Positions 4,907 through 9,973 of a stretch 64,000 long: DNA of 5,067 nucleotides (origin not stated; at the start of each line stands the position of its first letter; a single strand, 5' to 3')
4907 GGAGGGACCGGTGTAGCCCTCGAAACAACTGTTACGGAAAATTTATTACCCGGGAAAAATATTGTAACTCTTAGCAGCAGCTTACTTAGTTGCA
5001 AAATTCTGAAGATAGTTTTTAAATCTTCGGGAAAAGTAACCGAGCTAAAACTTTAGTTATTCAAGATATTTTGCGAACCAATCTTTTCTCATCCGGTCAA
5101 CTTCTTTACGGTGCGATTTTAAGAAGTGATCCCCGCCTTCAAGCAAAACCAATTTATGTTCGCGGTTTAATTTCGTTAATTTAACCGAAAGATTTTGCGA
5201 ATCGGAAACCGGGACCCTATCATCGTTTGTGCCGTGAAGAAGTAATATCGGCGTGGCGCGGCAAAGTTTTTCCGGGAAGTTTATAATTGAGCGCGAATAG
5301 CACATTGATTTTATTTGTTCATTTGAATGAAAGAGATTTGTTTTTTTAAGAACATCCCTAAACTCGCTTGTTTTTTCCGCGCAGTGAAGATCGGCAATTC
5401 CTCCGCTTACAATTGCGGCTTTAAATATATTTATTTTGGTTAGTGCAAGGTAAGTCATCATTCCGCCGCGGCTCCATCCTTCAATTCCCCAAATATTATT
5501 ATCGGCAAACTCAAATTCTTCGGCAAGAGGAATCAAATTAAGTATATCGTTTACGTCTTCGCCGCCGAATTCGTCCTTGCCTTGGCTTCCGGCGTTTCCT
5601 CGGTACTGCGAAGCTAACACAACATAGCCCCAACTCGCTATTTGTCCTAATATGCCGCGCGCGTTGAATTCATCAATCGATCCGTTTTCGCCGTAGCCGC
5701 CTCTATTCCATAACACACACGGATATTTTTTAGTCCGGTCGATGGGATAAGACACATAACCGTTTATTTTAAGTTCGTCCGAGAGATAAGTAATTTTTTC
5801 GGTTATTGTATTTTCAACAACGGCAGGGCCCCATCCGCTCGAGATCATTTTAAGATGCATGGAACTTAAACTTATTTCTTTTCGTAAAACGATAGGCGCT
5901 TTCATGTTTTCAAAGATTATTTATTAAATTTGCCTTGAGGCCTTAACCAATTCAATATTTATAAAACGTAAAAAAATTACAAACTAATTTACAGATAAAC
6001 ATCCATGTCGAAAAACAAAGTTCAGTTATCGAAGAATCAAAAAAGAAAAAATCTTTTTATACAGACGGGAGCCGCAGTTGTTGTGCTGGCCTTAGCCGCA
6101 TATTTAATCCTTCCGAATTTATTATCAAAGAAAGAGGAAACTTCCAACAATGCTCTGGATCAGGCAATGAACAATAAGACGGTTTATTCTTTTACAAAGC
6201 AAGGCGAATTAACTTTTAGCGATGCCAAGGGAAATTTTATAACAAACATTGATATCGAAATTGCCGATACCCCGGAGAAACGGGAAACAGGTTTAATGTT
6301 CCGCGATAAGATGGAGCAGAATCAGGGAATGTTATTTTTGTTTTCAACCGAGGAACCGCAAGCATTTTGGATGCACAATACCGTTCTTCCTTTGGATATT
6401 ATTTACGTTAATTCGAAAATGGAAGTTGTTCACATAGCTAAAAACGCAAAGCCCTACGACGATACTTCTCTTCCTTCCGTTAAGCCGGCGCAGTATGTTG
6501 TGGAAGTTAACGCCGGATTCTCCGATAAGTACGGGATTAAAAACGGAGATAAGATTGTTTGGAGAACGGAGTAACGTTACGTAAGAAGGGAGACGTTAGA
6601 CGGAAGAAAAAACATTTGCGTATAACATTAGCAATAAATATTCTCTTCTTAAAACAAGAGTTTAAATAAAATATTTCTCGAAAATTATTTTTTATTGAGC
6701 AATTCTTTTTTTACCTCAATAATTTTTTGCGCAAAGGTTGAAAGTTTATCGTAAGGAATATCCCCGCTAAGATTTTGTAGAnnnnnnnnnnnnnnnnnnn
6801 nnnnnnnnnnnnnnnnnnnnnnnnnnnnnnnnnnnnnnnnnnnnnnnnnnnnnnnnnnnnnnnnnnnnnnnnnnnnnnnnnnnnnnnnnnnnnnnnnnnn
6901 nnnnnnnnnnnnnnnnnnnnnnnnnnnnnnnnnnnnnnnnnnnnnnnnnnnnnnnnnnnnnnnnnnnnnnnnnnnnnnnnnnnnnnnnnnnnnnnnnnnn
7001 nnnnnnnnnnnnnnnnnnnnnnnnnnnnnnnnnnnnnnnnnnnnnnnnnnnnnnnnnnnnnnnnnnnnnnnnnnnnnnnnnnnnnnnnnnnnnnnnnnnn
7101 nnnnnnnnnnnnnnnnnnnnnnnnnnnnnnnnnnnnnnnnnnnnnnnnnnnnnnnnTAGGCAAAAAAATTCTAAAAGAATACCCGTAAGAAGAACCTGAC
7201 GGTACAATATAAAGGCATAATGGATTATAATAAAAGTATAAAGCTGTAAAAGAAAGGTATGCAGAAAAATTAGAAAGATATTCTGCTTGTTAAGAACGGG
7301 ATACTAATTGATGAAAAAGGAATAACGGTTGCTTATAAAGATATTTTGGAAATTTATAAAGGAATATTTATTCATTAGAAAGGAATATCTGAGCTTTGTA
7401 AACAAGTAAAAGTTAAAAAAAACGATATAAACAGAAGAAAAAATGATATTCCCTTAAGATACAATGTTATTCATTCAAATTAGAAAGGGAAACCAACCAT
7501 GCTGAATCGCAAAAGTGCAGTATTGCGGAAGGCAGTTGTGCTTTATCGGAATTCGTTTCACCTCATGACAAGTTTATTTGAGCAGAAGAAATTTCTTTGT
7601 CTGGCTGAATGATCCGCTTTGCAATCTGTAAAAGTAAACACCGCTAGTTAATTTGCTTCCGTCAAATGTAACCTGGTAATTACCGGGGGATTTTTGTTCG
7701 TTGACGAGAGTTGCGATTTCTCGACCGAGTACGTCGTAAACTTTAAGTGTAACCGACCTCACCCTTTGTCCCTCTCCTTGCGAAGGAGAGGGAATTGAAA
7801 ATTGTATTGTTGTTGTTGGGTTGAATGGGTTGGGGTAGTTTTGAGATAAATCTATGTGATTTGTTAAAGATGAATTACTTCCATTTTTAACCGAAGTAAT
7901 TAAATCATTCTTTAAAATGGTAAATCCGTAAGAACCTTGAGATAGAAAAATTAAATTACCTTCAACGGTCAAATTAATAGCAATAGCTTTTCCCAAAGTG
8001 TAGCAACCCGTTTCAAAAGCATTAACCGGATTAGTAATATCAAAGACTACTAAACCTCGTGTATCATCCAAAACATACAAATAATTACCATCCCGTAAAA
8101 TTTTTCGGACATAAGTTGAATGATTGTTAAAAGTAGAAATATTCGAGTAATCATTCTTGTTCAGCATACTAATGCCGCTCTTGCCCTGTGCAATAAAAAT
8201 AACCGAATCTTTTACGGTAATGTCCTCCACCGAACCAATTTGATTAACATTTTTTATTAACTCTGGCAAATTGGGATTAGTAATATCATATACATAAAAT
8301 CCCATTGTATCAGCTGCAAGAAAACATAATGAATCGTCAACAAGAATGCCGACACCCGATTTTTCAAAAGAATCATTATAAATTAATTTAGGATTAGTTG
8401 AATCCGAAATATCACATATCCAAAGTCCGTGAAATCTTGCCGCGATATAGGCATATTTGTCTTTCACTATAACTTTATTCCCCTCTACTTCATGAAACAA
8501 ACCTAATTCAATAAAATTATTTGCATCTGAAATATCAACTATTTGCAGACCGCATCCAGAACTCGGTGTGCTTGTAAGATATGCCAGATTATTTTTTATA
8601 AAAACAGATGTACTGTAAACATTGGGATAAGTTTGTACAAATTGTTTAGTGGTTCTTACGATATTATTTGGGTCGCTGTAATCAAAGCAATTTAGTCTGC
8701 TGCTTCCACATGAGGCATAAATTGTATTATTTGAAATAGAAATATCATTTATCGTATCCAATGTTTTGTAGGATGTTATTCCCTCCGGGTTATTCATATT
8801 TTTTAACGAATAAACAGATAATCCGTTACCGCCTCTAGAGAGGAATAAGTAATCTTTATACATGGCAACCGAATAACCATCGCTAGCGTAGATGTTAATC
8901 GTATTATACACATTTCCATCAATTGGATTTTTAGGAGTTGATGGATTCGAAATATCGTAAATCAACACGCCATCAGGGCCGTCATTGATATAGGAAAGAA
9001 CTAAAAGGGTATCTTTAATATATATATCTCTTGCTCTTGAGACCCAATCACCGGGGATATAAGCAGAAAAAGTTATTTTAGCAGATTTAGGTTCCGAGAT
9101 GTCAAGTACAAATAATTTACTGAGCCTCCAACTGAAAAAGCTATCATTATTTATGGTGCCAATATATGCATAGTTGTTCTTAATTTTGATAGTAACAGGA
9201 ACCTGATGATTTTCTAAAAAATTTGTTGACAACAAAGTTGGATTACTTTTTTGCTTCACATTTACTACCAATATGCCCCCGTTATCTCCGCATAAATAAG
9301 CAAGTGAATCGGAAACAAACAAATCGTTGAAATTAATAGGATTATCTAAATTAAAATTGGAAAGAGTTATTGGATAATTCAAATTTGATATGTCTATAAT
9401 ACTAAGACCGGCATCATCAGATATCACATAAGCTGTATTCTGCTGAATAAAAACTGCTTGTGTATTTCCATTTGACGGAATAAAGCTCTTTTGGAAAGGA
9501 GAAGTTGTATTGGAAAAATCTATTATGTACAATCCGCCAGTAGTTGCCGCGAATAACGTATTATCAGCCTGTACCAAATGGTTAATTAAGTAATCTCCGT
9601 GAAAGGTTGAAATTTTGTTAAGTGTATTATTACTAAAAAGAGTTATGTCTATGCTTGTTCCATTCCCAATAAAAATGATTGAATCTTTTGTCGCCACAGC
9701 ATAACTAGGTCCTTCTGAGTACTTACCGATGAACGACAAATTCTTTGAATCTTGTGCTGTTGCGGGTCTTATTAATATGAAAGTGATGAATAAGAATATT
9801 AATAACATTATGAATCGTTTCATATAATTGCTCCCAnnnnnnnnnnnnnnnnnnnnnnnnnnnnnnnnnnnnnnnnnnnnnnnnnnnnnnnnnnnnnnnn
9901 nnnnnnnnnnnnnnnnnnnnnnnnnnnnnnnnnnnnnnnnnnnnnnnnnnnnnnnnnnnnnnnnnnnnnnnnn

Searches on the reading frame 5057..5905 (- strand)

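Call 16: search_protein_families(library=pfam, proteins=[window:5057-5905:-], max_evalue=0.001)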
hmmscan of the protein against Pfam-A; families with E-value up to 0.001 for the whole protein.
window:5057-5905:- (282 aa): 5 families
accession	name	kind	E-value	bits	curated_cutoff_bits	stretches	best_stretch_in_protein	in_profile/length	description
PF00326.27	Peptidase_S9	-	3.9e-26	92.3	22.6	1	90-281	11-210/213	Prolyl oligopeptidase family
PF20434.5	BD-FAE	-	1.8e-09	37.9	26.8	1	53-243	5-215/215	BD-FAE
PF01738.24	DLH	-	2.4e-06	27.7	21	1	50-267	4-194/217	Dienelactone hydrolase family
PF02129.25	Peptidase_S15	-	2.9e-06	27.6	23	1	51-173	9-132/262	X-Pro dipeptidyl-peptidase (S15 family)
PF02230.22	Abhydrolase_2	-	1.1e-05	25.8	23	1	210-262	149-201/217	Phospholipase/Carboxylesterase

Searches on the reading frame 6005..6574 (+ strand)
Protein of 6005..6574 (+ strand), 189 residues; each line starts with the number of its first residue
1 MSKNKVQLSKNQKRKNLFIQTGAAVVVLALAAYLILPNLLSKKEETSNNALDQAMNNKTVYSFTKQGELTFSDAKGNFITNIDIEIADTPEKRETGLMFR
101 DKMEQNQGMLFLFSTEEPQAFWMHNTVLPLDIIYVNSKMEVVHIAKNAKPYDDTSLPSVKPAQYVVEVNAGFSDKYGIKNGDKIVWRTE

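Call 16: search_protein_families(library=pfam, proteins=[window:6005-6574:+], max_evalue=0.001)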
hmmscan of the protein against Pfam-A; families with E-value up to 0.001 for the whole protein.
window:6005-6574:+ (189 aa): 1 family
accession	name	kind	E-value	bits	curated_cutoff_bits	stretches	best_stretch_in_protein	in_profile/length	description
PF02643.20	DUF192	-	5e-35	119.9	27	1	82-186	1-96/96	Uncharacterized ACR, COG1430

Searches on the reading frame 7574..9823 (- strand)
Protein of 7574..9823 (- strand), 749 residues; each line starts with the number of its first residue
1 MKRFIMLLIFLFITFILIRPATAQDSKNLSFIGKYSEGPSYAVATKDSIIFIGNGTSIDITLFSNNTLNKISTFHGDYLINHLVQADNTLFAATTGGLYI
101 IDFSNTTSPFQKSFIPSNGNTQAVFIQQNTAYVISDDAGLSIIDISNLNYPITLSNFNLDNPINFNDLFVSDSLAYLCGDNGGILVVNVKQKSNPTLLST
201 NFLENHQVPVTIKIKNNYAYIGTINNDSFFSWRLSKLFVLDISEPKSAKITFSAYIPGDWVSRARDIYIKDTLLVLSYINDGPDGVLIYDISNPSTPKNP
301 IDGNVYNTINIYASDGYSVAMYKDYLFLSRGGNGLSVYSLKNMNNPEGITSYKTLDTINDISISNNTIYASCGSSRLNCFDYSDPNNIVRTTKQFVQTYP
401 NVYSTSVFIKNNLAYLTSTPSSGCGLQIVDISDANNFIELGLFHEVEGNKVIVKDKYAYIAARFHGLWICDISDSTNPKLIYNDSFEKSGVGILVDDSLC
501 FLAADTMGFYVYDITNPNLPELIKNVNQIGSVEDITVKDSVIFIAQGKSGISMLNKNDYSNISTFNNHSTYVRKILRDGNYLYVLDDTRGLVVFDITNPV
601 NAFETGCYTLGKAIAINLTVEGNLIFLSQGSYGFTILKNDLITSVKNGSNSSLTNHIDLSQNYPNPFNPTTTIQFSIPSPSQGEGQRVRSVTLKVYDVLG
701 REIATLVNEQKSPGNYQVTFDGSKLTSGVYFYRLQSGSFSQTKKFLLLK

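Call 16: search_protein_families(library=pfam, proteins=[window:7574-9823:-], max_evalue=0.001)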
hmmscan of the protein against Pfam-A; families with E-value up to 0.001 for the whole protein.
window:7574-9823:- (749 aa): 3 families
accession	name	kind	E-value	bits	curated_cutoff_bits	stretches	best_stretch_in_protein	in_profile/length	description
PF08309.17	LVIVD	-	1.7e-28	98.1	20.2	3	450-481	6-37/42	LVIVD repeat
PF18962.6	Por_Secre_tail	-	1e-11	45.4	27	1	663-746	2-74/75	Secretion system C-terminal sorting domain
PF13585.12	CHU_C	-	4.5e-05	23.9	27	0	687-742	25-79/86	CHU_C Type IX secretion signal domain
